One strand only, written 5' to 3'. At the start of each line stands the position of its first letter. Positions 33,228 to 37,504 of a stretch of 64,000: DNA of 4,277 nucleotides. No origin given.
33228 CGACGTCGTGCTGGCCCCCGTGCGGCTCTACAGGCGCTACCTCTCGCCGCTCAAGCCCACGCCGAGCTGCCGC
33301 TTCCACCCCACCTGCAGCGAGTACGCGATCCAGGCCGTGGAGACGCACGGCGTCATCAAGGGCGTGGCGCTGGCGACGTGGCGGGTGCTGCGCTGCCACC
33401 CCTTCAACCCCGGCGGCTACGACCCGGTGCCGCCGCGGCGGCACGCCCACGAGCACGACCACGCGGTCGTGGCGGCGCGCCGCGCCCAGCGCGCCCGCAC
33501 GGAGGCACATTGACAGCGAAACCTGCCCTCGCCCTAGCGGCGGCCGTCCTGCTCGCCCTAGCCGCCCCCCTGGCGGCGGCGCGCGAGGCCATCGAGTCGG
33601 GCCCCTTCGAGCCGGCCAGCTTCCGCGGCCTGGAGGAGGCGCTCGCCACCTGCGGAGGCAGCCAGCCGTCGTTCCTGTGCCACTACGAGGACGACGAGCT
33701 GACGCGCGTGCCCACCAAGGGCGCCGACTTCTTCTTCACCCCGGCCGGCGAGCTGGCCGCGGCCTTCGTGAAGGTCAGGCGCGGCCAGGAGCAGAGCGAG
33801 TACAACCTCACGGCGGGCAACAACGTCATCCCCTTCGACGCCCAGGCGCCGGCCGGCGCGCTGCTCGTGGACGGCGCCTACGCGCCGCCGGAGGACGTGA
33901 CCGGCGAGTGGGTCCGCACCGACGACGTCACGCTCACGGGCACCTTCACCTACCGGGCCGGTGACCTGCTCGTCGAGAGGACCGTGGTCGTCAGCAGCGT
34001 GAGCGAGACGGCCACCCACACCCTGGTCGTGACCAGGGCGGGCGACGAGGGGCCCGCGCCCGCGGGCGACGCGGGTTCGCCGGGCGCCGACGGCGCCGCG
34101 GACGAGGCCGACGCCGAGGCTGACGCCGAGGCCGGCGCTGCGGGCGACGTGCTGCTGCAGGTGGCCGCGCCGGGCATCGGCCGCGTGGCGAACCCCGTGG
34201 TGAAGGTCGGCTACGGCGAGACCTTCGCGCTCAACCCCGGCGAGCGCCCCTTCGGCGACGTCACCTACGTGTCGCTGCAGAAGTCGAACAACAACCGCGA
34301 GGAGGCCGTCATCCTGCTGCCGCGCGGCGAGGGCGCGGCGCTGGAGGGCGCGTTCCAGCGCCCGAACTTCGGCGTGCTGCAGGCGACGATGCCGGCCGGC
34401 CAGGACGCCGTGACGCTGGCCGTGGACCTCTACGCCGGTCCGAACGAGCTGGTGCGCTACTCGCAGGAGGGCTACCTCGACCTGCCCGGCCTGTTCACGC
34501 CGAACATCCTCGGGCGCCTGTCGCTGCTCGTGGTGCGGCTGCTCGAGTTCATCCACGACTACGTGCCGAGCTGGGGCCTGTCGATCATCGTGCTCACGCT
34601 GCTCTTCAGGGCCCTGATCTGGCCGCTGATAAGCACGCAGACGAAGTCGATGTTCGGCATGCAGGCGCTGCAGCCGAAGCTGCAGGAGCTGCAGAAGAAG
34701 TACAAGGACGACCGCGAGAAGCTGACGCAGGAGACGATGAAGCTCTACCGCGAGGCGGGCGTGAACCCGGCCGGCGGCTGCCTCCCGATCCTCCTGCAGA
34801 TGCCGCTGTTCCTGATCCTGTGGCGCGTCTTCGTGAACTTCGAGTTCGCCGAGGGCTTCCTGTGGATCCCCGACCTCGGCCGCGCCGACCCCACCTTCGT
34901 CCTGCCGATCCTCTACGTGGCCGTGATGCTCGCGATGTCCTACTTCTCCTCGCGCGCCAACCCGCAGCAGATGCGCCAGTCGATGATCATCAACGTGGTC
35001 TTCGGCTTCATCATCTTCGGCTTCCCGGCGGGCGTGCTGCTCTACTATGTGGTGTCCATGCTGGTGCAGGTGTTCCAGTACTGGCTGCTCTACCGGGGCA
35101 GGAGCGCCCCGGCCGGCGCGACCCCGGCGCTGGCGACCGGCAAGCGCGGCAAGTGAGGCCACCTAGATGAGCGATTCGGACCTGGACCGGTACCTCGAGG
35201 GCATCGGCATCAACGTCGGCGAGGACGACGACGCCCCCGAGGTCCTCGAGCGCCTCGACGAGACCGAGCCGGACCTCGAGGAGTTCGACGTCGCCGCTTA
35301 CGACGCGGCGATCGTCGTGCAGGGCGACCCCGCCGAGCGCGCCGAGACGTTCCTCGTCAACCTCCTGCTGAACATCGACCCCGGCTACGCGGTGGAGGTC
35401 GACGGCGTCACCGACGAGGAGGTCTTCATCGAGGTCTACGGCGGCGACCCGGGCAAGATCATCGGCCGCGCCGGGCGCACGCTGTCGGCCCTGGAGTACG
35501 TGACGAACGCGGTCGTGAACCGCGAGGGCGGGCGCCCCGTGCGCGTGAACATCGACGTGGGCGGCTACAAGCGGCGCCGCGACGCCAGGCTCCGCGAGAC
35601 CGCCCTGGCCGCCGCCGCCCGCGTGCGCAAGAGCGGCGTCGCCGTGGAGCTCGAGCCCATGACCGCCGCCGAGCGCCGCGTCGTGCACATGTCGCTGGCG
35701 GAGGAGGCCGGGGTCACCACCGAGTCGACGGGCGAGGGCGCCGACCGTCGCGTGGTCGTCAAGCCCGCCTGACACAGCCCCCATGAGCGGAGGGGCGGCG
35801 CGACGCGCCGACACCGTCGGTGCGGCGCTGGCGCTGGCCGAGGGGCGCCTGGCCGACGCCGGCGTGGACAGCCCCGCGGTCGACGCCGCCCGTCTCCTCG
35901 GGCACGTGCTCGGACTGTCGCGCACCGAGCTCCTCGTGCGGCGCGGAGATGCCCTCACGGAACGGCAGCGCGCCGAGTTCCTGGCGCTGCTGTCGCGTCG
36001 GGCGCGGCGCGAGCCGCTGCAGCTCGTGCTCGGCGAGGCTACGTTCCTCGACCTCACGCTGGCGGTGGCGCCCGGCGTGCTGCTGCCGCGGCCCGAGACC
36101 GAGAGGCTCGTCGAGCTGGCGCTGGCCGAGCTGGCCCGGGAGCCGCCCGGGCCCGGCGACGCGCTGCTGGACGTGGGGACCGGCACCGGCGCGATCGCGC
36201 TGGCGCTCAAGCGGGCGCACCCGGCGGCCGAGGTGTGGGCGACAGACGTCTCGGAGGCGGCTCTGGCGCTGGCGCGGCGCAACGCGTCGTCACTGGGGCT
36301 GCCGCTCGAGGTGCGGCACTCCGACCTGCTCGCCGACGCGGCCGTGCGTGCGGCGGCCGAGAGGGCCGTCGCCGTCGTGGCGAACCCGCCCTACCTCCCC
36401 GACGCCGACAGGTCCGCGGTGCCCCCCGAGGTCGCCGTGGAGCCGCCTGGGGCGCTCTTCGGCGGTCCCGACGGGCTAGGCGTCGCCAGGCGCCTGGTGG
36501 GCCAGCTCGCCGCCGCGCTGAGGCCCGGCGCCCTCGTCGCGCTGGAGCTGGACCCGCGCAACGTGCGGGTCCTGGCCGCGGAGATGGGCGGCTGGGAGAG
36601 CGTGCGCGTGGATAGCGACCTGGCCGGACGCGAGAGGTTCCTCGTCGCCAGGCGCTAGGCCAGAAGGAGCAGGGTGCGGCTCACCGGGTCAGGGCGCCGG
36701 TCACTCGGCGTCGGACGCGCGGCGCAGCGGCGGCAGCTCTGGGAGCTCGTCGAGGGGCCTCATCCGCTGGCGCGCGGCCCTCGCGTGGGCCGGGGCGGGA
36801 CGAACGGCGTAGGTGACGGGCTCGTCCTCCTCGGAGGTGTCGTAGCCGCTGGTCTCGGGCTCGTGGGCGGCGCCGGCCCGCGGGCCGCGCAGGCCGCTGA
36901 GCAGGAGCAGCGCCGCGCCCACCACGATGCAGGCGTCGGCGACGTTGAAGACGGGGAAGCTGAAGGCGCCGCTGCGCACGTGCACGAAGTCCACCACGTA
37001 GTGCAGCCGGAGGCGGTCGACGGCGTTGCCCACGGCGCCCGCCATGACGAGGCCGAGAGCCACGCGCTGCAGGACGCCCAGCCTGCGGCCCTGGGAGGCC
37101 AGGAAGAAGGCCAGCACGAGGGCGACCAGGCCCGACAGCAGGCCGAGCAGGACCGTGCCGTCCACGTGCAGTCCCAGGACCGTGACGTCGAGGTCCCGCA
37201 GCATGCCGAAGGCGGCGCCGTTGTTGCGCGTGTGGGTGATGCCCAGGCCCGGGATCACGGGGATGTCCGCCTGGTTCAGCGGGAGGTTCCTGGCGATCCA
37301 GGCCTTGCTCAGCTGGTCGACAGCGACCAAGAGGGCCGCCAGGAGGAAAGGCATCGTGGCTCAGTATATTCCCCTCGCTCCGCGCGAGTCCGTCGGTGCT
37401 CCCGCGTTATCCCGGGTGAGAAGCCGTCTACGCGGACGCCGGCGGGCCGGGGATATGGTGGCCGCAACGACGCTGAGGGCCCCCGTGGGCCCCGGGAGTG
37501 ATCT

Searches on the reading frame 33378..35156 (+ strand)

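Call 29: search_protein_families(library=pfam, proteins=[window:33378-35156:+], max_evalue=0.001)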
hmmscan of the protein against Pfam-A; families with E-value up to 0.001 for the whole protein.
window:33378-35156:+ (592 aa): 1 family
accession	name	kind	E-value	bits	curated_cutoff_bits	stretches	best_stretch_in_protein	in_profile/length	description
PF02096.25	60KD_IMP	-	8.8e-53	179.1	35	1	399-572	1-162/163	60Kd inner membrane protein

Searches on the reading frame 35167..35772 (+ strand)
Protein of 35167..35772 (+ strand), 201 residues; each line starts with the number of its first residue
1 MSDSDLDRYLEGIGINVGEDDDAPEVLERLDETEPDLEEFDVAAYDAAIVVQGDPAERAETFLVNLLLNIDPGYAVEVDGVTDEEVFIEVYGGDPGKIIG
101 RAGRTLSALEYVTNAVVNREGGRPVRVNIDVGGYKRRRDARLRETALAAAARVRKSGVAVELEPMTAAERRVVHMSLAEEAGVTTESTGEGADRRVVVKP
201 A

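Call 29: search_protein_families(library=pfam, proteins=[window:35167-35772:+], max_evalue=0.001)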
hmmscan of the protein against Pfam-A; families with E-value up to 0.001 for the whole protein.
window:35167-35772:+ (201 aa): 2 families
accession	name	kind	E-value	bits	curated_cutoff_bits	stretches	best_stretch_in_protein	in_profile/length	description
PF01424.28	R3H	-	1.2e-16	60.9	26.8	1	142-200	3-60/60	R3H domain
PF13083.13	KH_KhpA-B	-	3.4e-12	46.5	32.1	1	71-129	15-73/73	KhpA/KhpB, KH domain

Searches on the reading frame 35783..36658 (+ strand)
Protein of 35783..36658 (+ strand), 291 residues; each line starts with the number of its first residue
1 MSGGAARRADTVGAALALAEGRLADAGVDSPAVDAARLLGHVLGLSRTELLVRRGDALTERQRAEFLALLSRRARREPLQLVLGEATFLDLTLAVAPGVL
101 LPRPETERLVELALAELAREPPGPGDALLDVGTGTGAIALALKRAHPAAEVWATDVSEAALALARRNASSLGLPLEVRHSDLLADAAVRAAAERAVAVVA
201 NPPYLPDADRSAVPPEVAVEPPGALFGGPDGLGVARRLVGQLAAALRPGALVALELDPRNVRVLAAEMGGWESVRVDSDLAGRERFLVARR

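Call 29: search_protein_families(library=pfam, proteins=[window:35783-36658:+], max_evalue=0.001)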
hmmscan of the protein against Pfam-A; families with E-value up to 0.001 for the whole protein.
window:35783-36658:+ (291 aa): 9 families
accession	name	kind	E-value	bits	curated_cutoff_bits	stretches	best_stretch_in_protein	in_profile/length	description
PF17827.6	PrmC_N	-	4.8e-20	72.3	23.4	1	15-84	2-71/71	PrmC N-terminal domain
PF05175.20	MTS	-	4.9e-12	46.2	23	1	125-205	32-109/170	Methyltransferase small domain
PF13649.12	Methyltransf_25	-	1.9e-11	45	27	1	129-213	2-85/97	Methyltransferase domain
PF13847.12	Methyltransf_31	-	5.6e-07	29.8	27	1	125-174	4-54/145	Methyltransferase domain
PF08242.18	Methyltransf_12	-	6.8e-07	30.4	30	1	129-173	1-45/98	Methyltransferase domain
PF08241.18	Methyltransf_11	-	9.9e-07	29.8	21.2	1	129-182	1-51/95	Methyltransferase domain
PF06325.19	PrmA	-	3.4e-05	23.9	22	1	124-177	161-213/296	Ribosomal protein L11 methyltransferase (PrmA)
PF13489.12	Methyltransf_23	-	0.0002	21.5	27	0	114-172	13-61/164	Methyltransferase domain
PF01170.24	UPF0020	-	0.00081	19.6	22.3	0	143-205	71-132/197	RMKL-like, methyltransferase domain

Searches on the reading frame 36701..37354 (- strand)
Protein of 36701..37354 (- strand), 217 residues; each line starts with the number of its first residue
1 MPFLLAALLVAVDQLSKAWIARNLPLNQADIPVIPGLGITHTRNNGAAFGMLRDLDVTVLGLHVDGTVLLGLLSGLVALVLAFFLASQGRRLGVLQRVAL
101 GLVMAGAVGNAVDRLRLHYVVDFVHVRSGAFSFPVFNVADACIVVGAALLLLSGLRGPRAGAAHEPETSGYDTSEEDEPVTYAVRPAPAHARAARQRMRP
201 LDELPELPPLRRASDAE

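Call 29: search_protein_families(library=pfam, proteins=[window:36701-37354:-], max_evalue=0.001)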
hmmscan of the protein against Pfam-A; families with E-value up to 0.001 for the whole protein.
window:36701-37354:- (217 aa): 1 family
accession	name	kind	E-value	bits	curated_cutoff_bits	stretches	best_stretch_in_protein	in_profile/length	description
PF01252.23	Peptidase_A8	-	2.1e-35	122.4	25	1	5-153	1-139/142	Signal peptidase (SPase) II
